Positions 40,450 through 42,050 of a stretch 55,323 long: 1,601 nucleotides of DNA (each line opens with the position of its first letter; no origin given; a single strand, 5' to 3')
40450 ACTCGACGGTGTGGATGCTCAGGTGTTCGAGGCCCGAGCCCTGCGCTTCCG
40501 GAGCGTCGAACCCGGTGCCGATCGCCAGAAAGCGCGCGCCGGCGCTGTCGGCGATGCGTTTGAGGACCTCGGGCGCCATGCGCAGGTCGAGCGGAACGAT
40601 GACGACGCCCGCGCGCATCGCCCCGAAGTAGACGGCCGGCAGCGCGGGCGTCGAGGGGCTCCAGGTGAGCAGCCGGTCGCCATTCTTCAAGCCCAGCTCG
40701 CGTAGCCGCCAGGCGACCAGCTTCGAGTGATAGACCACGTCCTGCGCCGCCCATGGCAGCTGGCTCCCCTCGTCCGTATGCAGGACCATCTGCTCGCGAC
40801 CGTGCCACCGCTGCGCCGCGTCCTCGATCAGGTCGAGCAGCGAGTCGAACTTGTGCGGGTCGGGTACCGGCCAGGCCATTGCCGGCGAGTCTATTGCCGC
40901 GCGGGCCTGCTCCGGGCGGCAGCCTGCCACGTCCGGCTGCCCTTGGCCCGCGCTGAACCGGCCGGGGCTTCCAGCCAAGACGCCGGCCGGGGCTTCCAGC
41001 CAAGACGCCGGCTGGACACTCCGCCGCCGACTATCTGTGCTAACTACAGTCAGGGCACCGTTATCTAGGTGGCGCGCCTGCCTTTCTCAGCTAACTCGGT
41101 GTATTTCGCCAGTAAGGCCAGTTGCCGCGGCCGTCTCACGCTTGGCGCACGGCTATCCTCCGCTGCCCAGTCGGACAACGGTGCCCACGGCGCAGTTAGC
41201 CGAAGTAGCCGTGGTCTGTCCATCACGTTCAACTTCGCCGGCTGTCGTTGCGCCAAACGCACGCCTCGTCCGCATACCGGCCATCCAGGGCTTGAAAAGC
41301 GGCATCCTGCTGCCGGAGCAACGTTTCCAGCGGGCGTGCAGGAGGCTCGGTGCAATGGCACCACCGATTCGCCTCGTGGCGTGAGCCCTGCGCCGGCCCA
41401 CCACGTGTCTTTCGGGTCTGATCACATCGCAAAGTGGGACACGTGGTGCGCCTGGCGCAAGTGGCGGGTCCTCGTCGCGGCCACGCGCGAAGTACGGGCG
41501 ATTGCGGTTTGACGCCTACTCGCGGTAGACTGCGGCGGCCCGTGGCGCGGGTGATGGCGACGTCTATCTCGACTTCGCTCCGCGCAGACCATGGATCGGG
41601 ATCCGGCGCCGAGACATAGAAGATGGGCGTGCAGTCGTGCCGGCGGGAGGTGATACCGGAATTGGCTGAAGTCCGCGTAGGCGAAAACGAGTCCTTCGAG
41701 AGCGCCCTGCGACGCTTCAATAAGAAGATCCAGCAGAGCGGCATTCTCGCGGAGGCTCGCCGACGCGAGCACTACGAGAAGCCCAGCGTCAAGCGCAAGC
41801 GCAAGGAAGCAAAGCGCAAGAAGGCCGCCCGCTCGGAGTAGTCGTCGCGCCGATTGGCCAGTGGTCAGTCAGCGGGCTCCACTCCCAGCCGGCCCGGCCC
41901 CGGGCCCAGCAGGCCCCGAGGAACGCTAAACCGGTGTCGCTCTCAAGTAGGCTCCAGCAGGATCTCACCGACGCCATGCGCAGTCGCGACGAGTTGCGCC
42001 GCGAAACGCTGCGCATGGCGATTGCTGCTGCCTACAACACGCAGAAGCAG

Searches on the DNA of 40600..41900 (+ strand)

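Call 4: search_rna_families(source=window, start=40600, end=41900, threshold=evalue, max_evalue=10, show_alignments=5)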
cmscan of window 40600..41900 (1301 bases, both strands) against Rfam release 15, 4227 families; matches with E-value up to 10: 5.
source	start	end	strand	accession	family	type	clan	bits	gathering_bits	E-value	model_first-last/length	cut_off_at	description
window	41383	41464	-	RF00888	mir-770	Gene; miRNA;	-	21.6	83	0.77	1-83/83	no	mir-770 microRNA precursor family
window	40603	40668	-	RF02471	Ms_IGR-5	Gene; sRNA;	-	17.8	45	0.17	112-178/184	no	Actinobacteria sRNA Ms_IGR-5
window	41383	41463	-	RF03834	mir-3173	Gene; miRNA;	-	16.9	84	8.7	1-80/80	no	mir-3173 microRNA precursor family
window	41386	41462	+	RF03979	mir-2006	Gene; miRNA;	-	16.8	90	3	1-91/91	no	mir-2006 microRNA precursor family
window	40971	41041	-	RF03023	rpfG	Gene; sRNA;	-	15.8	75.9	1.7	1-85/85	no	rpfG RNA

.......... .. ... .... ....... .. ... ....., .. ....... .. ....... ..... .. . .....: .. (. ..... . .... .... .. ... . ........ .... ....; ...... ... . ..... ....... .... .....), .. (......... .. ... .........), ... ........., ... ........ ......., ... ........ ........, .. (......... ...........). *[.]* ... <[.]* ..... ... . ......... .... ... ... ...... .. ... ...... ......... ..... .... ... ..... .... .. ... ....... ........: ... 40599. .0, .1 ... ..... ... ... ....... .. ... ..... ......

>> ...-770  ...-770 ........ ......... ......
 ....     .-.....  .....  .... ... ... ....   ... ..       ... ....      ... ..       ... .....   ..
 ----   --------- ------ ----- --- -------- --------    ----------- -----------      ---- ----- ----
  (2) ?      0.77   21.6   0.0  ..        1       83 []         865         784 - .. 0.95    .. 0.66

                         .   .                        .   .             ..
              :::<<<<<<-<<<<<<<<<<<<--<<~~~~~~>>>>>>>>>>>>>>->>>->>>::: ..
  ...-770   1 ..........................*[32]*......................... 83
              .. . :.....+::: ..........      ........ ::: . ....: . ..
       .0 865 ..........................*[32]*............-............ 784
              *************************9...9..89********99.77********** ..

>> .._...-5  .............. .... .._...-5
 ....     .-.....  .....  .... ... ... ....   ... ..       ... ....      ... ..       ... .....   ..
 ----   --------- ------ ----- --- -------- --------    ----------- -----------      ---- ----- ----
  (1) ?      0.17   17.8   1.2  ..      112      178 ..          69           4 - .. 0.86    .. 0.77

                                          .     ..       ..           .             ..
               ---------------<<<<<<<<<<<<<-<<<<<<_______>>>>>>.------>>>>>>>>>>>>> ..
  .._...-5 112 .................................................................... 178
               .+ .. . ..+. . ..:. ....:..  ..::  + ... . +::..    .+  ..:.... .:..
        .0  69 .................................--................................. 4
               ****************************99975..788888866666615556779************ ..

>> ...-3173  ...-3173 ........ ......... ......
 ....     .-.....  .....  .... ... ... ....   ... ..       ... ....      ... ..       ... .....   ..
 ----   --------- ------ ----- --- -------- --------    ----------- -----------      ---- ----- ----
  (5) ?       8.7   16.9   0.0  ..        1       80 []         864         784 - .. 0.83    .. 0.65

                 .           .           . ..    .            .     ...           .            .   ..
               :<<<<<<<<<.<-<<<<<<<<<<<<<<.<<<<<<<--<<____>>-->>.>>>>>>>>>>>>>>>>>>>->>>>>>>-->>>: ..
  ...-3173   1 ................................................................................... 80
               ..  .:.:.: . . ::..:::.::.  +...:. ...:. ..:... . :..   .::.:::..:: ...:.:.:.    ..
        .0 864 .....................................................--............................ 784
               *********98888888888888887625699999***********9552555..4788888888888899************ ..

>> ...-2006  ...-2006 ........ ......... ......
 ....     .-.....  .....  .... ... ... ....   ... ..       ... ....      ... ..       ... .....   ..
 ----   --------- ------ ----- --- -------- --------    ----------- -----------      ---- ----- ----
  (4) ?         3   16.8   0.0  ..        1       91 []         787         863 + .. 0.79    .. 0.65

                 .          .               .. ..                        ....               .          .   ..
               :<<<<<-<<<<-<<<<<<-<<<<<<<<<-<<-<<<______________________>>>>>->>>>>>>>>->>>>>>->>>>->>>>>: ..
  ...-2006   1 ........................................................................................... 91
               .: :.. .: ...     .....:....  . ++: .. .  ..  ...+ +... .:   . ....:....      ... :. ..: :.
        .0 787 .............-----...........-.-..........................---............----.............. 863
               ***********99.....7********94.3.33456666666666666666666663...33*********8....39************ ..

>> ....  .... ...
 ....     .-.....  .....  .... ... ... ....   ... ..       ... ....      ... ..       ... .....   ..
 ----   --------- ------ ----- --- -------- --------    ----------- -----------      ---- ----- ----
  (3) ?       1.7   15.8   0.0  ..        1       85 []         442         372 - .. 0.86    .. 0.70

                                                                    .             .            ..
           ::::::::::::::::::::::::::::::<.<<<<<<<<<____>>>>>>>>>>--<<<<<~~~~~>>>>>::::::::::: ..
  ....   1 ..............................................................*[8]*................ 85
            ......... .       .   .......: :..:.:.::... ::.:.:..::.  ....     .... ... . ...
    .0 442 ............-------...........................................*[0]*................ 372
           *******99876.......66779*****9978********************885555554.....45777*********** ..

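Call 32: search_dna_similar(query=window:40880-41500:+, collection=plasmids, mode=distant, max_evalue=0.01, max_rows=10)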
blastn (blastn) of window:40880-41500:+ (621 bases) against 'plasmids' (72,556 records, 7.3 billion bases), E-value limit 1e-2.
No match.

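Call 33: search_dna_similar(query=window:40880-41500:+, collection=phages, mode=distant, max_evalue=0.01, max_rows=10)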
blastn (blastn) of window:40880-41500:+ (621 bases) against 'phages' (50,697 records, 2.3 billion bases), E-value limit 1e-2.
No match.

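Call 34: search_rna_families(source=window, start=40990, end=41250, threshold=evalue, max_evalue=10, show_alignments=3)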
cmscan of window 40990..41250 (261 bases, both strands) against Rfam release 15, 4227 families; matches with E-value up to 10: 3.
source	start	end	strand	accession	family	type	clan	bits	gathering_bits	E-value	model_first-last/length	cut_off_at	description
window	41104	41163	+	RF02473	GlsR4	Gene; snRNA; snoRNA; CD-box;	-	11.5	70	7.9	1-61/61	no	Small nucleolar RNA GlsR4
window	41098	41167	-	RF03001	leuA-Halobacteria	Cis-reg;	-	10.4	47.9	9.7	1-53/53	no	leuA-Halobacteria RNA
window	40990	41046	+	RF00084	CsrC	Gene; sRNA;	CL00106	8.7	61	1.7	195-255/255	5'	CsrC RNA family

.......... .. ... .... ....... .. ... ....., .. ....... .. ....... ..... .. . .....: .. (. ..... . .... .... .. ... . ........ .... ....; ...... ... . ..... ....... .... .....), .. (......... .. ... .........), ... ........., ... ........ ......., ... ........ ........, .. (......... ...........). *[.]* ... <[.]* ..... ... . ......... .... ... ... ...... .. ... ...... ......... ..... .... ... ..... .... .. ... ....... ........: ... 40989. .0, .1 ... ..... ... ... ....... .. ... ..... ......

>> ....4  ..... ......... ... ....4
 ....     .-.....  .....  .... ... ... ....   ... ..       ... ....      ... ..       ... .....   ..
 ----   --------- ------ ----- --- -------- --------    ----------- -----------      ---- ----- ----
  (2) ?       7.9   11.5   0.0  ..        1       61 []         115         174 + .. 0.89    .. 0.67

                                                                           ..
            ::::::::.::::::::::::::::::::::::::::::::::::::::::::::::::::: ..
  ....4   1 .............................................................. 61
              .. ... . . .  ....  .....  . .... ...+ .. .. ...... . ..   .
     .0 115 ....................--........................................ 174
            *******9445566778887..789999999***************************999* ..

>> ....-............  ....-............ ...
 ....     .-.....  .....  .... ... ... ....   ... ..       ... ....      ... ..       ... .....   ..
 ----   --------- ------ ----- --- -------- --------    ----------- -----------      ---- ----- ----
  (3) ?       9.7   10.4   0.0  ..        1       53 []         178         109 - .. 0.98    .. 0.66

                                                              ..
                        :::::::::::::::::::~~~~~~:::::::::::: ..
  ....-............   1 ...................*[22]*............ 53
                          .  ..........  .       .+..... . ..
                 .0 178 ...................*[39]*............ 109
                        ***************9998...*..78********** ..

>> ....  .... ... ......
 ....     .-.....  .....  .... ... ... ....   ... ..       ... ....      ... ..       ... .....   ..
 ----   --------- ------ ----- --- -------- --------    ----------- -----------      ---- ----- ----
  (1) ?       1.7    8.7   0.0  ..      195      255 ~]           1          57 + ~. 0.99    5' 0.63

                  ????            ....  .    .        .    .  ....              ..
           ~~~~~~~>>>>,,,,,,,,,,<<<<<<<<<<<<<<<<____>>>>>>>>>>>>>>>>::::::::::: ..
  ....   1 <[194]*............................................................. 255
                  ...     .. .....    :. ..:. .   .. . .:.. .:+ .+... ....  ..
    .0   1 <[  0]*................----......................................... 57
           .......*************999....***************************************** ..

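Call 54: build_rna_model(alignment_id=A3, structure=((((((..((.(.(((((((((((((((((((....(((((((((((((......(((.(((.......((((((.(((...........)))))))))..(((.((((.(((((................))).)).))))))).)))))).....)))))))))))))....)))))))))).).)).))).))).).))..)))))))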
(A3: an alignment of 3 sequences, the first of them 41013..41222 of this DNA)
Model R1 built from alignment A3 (3 sequences, 210 columns); structure: as given.
model positions 210; base pairs 68; branch points 1; effective number of sequences 0.61; information 0.59 bits per position. Calibrated on 0.2 Mb of random sequence (short: E-values are rough).
structure used (alignment columns):
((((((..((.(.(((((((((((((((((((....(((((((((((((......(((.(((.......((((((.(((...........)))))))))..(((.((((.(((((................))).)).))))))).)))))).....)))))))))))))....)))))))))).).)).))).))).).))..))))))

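Call 56: search_with_rna_model(model_id=R1, sources=[window, L001, L002, L003, L004, L005, L006, L007, L008, L009, L010, L011, L012, L013, L014, L015, L016, L017, L018, L019, L020, L021, L022, L023, L024, L025, L026, L027, L028, L029, L030, L031, L032, L033, L034, L035, L036, L037, L038, L039, L040, L041, L042, L043, L044, L045, L046, L047, L048, L049, L050, L051, L052, L053, L054, L055, L056, L057, L058, L059, L060, L061, L062, L063, L064, L065, L066, L067, L068, L069, L070, L071, L072, L073, L074, L075, L076, L077, L078, L079, L080, L081, L082, L083, L084, L085, L086, L087, L088, L089, L090, L091, L092, L093, L094, L095, L096, L097, L098, L099], max_evalue=10)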
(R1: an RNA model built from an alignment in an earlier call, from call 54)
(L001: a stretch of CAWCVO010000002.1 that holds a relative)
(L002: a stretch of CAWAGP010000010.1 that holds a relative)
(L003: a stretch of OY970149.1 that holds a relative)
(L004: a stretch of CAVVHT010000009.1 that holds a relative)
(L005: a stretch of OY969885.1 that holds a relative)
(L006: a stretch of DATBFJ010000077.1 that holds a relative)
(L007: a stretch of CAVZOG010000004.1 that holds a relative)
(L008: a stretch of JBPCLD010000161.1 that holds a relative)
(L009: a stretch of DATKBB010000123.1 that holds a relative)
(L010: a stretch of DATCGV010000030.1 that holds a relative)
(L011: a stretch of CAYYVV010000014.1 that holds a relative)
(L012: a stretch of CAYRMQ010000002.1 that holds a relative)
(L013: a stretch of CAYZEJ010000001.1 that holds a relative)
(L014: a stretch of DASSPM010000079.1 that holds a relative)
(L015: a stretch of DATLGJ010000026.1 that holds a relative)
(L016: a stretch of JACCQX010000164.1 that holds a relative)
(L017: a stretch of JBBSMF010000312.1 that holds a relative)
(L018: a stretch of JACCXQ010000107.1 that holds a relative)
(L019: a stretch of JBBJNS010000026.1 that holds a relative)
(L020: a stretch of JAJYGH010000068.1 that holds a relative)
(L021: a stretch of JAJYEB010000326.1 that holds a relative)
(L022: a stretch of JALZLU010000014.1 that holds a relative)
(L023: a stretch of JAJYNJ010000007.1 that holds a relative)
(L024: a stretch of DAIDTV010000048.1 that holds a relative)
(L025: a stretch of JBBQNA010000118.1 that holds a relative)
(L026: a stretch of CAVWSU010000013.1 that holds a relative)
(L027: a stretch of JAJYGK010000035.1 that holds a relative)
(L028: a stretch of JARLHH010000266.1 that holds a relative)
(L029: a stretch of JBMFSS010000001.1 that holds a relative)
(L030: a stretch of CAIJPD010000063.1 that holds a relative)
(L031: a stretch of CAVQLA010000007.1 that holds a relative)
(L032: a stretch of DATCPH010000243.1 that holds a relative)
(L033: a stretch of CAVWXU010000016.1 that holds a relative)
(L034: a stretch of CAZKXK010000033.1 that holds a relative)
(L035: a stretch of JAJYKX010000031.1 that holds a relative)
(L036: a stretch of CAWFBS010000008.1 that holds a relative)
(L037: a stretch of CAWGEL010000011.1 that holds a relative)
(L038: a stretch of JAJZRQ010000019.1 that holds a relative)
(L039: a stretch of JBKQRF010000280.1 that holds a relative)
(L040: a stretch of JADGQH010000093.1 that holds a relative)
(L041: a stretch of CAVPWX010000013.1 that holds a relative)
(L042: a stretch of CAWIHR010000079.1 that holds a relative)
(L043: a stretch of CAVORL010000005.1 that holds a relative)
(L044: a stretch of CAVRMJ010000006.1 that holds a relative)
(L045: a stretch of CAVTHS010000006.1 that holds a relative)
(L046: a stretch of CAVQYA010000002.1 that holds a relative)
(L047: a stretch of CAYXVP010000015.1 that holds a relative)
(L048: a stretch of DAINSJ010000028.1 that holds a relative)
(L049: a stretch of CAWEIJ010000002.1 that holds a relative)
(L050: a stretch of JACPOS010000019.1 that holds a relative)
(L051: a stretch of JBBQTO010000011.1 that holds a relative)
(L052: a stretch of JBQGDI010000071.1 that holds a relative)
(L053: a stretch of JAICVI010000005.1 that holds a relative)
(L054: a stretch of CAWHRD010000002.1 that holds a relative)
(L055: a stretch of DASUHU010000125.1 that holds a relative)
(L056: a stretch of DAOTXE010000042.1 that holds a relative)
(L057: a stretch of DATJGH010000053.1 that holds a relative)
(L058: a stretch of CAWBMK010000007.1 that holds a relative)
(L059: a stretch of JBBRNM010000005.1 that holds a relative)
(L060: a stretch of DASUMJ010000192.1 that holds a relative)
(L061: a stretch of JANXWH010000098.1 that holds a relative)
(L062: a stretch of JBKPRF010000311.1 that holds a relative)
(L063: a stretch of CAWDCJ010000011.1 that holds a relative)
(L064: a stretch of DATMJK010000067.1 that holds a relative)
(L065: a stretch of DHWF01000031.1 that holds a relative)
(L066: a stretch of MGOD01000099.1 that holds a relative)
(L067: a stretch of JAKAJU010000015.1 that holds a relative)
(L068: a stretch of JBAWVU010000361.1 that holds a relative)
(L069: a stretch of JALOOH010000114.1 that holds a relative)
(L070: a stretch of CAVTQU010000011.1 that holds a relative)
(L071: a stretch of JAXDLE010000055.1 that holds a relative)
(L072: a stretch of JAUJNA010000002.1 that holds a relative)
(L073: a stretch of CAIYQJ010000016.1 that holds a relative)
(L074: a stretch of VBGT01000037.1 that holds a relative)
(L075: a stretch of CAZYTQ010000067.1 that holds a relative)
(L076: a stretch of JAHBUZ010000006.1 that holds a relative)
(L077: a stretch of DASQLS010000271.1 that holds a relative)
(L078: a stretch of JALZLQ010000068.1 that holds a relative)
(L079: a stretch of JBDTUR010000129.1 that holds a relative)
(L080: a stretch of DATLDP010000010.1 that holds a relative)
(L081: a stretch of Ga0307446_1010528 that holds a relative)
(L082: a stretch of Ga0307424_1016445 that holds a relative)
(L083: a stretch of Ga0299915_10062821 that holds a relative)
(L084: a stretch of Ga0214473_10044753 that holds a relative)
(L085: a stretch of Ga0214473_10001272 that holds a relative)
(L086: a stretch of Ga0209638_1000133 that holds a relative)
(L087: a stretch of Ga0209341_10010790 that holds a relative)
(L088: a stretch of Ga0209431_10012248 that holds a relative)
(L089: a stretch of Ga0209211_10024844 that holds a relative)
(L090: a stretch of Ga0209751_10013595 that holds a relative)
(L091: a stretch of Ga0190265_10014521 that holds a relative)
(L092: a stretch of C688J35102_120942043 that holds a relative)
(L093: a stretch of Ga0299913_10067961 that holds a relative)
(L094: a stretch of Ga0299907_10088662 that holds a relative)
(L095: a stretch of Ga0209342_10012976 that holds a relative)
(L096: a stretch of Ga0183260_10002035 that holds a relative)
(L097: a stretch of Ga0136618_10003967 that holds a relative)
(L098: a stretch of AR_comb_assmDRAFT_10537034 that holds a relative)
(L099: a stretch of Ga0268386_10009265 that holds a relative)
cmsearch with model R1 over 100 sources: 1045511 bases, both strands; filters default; matches with E-value up to 10: 36.
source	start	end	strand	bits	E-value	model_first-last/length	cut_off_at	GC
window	41013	41222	-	264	1.3e-61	1-210/210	no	0.62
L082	486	695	+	256.7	7.5e-60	1-210/210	no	0.65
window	41013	41222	+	29.2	0.00016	1-210/210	no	0.62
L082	486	695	-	27.3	0.00045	1-210/210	no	0.65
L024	6267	6367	+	16.7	0.16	1-210/210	no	0.72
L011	3649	3761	+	15.8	0.28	1-210/210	no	0.73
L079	5716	5824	-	14.3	0.64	1-210/210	no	0.72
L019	2377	2453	+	14.2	0.69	1-210/210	no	0.69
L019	4654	4709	+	13.8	0.86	1-210/210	no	0.8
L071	11689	11785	+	13.1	1.2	57-151/210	no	0.7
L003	11418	11518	-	13.1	1.3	1-210/210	no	0.69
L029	1897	1936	-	13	1.3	1-210/210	no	0.75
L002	8545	8618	+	12.7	1.6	1-210/210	no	0.72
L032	13210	13316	-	12.5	1.8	1-210/210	no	0.64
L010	2612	2665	+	12.4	1.9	1-210/210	no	0.69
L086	5392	5445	-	12.4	1.9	1-210/210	no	0.69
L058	12604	12648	-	12.1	2.2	1-210/210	no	0.8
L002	13650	13713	+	11.8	2.6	1-210/210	no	0.78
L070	3740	3876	-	11.6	2.9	1-210/210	no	0.7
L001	6392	6424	-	10.9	4.3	1-210/210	no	0.61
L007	10734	10838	+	10.9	4.4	1-210/210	no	0.72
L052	8790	8832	+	10.7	5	1-210/210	no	0.81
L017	776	819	+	10.6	5.1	1-210/210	no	0.8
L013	3837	3898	-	10.5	5.5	1-210/210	no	0.66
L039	1242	1330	-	10.4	5.6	1-210/210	no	0.67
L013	3956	3989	-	10.4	5.9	1-210/210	no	0.79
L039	1376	1416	-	10.3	5.9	1-210/210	no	0.8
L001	6987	7062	-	10.2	6.5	1-210/210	no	0.72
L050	532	589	-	10.1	6.7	1-210/210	no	0.74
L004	6454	6547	+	10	7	1-210/210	no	0.67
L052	9087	9150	+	9.9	7.4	1-210/210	no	0.69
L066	1205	1289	+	9.8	8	1-210/210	no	0.71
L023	8407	8469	+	9.7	8.4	1-210/210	no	0.73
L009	2895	2982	-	9.6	9.2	1-210/210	no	0.72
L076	7273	7345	+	9.4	9.9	1-210/210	no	0.59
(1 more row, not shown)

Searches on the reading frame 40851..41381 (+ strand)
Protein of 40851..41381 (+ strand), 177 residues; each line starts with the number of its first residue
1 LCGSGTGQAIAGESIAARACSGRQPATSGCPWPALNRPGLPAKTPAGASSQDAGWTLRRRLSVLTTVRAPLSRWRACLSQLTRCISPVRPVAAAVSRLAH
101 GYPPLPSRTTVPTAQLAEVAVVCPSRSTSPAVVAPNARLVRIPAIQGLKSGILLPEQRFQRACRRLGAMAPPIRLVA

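Call 30: search_protein_families(library=pfam, proteins=[window:40851-41381:+], max_evalue=1)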
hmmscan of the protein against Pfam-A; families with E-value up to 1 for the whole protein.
window:40851-41381:+ (177 aa): 0 families

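Call 38: find_homologous_proteins(query=window:40851-41381:+, max_evalue=0.01)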
Query window:40851-41381:+: 1386 candidates shared short words with the query, none scored E <= 0.01.

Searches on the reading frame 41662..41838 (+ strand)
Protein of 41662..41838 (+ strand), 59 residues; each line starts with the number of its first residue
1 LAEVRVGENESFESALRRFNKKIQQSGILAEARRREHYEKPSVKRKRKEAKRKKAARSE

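Call 61: search_protein_families(library=pfam, proteins=[window:41662-41838:+], max_evalue=0.00001)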
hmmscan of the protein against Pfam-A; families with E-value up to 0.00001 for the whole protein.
window:41662-41838:+ (59 aa): 1 family
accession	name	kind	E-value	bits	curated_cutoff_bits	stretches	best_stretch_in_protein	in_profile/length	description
PF01165.25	Ribosomal_S21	-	2.2e-22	78.9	27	1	3-56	1-54/55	Ribosomal protein S21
